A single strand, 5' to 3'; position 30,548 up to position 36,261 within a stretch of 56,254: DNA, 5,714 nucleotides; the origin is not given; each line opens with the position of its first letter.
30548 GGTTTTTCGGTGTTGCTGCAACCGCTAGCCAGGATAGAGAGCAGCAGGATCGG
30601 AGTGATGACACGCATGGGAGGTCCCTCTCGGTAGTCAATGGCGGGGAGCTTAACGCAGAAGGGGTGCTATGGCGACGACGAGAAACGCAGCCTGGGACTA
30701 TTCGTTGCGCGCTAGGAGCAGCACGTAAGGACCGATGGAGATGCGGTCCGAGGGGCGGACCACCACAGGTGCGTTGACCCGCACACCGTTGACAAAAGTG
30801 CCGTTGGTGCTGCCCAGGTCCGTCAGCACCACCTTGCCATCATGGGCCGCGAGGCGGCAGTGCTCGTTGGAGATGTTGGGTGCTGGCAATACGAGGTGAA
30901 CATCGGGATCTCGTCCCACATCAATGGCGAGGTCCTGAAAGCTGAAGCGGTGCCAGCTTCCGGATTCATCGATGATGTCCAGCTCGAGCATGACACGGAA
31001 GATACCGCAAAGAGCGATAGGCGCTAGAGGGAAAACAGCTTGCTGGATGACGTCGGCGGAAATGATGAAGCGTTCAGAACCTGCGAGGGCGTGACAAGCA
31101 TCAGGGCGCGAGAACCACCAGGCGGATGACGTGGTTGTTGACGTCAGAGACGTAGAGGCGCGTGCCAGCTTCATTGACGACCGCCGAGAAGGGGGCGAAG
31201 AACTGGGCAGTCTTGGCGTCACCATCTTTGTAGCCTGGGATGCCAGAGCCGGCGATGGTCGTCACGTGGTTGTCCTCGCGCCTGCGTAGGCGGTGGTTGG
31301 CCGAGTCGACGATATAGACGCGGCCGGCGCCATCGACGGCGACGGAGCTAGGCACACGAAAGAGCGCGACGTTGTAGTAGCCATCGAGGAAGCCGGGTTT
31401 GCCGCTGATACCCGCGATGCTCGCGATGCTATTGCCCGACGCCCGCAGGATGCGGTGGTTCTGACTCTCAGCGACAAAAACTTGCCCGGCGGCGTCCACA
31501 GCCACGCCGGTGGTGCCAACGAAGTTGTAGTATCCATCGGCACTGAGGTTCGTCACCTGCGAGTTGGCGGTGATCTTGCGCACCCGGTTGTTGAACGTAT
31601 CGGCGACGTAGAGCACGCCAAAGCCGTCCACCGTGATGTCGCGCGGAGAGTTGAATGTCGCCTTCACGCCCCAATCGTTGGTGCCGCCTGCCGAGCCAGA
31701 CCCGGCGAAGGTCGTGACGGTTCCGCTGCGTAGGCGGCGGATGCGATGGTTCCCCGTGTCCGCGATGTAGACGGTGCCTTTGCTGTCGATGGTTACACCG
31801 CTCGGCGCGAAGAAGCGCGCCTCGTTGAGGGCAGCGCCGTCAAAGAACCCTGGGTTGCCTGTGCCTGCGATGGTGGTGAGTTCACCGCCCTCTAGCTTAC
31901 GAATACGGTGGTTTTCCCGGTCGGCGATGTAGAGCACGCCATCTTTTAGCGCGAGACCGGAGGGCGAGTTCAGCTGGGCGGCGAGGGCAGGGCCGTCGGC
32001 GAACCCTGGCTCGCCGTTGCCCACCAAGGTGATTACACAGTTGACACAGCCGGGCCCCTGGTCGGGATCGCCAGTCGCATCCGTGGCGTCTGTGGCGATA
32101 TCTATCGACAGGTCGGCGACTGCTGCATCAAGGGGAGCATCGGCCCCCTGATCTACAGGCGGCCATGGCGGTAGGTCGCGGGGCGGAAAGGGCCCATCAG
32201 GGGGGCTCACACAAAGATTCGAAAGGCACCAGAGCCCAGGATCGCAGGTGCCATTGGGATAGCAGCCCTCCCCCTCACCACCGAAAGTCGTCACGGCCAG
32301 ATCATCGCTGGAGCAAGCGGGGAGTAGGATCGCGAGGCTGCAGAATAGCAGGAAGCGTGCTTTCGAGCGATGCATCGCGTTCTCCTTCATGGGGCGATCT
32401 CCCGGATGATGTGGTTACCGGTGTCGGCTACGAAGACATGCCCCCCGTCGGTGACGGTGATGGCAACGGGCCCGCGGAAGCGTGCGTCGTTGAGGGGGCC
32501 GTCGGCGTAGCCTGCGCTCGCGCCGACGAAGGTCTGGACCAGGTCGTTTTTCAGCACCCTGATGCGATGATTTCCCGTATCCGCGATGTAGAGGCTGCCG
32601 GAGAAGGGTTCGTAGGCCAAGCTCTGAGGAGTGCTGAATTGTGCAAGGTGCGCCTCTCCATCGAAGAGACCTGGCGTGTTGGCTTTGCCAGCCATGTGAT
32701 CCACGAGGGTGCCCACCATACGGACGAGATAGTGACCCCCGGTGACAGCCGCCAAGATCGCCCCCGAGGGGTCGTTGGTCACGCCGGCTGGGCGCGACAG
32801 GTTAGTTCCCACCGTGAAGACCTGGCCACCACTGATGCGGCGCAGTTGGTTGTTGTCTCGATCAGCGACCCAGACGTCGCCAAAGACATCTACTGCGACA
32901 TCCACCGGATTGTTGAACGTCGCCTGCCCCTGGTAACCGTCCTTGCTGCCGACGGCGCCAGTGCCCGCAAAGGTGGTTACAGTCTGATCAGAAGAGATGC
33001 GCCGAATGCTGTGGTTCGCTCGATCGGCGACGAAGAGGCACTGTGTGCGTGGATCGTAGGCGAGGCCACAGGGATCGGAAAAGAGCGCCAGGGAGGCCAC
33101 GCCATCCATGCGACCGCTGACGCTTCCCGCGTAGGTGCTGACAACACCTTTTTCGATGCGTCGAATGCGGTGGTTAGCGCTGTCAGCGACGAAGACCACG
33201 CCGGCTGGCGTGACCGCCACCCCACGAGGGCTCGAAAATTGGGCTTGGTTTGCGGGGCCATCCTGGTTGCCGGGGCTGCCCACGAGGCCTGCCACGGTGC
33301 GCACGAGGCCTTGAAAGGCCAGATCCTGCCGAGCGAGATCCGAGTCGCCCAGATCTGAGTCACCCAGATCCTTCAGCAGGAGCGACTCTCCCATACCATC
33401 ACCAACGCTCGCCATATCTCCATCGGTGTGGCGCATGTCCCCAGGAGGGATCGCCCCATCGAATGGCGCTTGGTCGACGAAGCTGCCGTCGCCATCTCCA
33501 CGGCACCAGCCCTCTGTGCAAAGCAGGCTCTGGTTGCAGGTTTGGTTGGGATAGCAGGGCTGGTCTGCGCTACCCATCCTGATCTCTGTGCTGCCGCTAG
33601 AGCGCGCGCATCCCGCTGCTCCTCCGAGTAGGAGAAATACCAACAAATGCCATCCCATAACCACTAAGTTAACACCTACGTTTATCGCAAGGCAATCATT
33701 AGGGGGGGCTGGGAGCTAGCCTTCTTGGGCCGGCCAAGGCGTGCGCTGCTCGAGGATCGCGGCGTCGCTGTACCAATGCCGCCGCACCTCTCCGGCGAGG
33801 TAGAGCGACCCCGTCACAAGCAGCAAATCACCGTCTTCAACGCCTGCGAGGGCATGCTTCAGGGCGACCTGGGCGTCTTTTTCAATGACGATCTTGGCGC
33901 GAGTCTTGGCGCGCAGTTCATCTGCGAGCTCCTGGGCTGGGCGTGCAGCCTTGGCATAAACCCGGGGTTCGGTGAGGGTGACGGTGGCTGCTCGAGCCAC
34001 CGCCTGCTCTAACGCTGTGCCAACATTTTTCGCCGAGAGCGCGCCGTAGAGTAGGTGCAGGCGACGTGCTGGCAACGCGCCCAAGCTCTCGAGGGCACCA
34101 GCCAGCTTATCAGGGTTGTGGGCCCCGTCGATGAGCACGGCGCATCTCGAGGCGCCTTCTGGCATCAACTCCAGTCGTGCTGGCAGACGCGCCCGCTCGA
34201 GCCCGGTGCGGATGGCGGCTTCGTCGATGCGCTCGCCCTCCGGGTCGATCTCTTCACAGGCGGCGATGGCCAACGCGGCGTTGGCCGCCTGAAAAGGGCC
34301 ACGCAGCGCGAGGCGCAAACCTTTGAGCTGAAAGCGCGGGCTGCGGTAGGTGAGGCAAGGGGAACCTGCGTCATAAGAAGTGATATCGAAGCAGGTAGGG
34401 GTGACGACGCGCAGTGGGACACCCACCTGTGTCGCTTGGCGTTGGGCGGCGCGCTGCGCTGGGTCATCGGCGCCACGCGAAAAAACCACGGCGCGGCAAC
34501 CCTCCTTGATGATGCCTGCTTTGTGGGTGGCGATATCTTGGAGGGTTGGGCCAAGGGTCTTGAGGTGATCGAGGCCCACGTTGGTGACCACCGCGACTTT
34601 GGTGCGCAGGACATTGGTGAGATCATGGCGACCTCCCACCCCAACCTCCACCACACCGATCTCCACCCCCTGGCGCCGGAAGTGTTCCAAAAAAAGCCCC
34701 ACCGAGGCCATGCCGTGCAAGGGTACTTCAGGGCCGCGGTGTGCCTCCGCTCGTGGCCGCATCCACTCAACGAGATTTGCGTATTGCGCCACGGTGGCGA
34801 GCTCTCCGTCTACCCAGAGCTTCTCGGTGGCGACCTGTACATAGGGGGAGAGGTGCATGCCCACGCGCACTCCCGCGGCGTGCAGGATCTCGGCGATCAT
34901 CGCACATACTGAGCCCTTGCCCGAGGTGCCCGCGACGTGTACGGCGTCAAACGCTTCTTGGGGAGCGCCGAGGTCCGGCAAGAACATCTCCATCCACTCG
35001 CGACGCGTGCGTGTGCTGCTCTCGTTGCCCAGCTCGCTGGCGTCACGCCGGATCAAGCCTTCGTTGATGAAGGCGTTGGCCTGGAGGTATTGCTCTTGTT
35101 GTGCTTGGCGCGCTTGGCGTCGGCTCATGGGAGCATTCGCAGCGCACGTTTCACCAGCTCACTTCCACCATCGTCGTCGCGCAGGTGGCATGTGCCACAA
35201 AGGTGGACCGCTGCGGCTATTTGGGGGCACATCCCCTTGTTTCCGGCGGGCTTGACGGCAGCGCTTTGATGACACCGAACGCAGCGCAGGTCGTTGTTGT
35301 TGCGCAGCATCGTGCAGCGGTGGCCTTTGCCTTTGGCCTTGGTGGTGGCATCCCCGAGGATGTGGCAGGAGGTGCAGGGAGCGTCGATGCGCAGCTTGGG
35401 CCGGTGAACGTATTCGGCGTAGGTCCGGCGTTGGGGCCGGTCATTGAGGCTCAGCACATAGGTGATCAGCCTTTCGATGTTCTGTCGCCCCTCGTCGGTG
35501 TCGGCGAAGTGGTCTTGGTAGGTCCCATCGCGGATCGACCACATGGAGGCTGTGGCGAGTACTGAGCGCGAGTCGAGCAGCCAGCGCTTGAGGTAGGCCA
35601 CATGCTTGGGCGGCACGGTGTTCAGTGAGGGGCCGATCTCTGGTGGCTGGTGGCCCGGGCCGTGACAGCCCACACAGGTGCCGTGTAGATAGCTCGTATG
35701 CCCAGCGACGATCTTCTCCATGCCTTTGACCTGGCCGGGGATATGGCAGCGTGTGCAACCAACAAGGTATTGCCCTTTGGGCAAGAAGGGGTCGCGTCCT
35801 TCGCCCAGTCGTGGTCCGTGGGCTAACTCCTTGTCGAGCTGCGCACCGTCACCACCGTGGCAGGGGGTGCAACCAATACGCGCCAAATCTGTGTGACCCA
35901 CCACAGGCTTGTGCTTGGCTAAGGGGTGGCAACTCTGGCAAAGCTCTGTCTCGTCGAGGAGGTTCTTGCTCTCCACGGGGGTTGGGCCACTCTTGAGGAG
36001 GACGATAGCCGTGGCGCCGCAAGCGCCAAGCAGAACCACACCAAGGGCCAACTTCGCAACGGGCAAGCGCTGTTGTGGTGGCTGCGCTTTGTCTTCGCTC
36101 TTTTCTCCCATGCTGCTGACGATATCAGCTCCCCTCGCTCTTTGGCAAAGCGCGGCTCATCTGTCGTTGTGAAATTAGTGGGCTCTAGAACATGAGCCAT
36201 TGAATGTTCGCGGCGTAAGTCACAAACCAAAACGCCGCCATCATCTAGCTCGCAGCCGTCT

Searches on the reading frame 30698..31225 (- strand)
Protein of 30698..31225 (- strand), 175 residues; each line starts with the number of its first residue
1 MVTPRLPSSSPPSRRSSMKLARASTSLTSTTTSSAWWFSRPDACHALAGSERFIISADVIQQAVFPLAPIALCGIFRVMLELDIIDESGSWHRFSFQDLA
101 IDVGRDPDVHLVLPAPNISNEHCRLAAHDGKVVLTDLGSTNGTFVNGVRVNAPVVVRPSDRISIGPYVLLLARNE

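Call 45: search_protein_families(library=pfam, proteins=[window:30698-31225:-], max_evalue=0.001)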
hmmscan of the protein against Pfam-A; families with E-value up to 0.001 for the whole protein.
window:30698-31225:- (175 aa): 2 families
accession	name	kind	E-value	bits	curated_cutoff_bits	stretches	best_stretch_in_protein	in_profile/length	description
PF00498.31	FHA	-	1.8e-20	73.5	20.7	1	102-165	2-67/67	FHA domain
PF16697.10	Yop-YscD_cpl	-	5e-14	52.8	33.2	1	97-173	15-92/94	Inner membrane component of T3SS, cytoplasmic domain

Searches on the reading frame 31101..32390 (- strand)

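Call 45: search_protein_families(library=pfam, proteins=[window:31101-32390:-], max_evalue=0.001)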
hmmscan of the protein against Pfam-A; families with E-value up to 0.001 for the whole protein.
window:31101-32390:- (429 aa): 5 families
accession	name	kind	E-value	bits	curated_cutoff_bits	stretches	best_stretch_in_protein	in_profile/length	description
PF01436.27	NHL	-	6.5e-36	121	20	3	196-219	4-27/28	NHL repeat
PF25021.1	TEN_NHL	-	3.9e-18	66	27.1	0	186-220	322-356/357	Teneurin NHL domain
PF08450.18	SGL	-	2.2e-06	27.9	26.3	0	259-318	147-211/246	SMP-30/Gluconolactonase/LRE-like region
PF23920.1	DUF7259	-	0.00028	21.1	27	0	349-376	11-38/77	Domain of unknown function (DUF7259)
PF06739.17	SBBP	-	0.00048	20.5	20.5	0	347-361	15-29/38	Beta-propeller repeat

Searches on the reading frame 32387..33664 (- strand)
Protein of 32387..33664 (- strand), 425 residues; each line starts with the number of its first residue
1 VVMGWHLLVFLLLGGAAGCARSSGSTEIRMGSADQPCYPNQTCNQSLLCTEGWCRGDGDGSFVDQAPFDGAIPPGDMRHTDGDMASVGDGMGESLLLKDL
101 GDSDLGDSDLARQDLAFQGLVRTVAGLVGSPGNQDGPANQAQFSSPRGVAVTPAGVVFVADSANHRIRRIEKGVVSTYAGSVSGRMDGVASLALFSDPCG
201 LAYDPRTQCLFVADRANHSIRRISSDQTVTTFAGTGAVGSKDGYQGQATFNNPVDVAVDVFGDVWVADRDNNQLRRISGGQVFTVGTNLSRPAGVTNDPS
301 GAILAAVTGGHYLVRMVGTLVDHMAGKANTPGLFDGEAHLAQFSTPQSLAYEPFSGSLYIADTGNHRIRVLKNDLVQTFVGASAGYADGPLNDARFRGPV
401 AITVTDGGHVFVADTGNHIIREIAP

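Call 45: search_protein_families(library=pfam, proteins=[window:32387-33664:-], max_evalue=0.001)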
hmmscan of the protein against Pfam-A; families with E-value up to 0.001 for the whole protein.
window:32387-33664:- (425 aa): 6 families
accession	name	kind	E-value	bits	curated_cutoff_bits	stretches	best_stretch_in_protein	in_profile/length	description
PF01436.27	NHL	-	1.9e-31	107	20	4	143-168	1-26/28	NHL repeat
PF25021.1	TEN_NHL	-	1.2e-16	61.2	27.1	1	135-295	133-302/357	Teneurin NHL domain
PF01731.26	Arylesterase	-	3.3e-06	27.7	21.3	0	194-222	52-80/86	Arylesterase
PF24684.1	Vgb_lyase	-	6.3e-06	25.6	50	1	145-305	56-196/290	Virginiamycin B lyase family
PF08450.18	SGL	-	6.5e-06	26.4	26.3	0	342-425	132-212/246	SMP-30/Gluconolactonase/LRE-like region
PF02393.21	US22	-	1.4e-05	25.6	35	0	393-424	74-106/124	US22 like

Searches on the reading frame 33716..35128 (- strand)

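Call 45: search_protein_families(library=pfam, proteins=[window:33716-35128:-], max_evalue=0.001)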
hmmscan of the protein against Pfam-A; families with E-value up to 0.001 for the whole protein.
window:33716-35128:- (470 aa): 2 families
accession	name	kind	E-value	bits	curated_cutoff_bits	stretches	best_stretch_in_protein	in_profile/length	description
PF02875.26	Mur_ligase_C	-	5.8e-16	59.9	28.4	1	318-441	2-126/127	Mur ligase, glutamate ligase domain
PF08245.18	Mur_ligase_M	-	1.8e-15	57.9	24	1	65-291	1-200/200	Mur ligase middle domain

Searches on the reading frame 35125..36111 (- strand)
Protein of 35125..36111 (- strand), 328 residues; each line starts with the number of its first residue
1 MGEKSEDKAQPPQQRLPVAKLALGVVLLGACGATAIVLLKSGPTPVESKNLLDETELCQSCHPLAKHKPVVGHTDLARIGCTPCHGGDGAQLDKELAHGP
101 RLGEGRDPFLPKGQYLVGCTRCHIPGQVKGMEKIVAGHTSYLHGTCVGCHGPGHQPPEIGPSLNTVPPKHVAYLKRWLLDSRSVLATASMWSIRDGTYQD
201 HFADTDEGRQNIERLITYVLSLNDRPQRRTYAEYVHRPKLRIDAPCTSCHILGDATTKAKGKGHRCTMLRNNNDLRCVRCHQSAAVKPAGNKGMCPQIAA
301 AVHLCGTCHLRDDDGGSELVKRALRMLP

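Call 45: search_protein_families(library=pfam, proteins=[window:35125-36111:-], max_evalue=0.001)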
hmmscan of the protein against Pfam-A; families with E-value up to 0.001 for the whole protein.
window:35125-36111:- (328 aa): 1 family
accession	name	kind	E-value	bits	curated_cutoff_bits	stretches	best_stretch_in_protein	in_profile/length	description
PF14522.11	Cytochrome_C7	-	4.2e-05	23.7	24.8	0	241-309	10-66/67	Cytochrome c7 and related cytochrome c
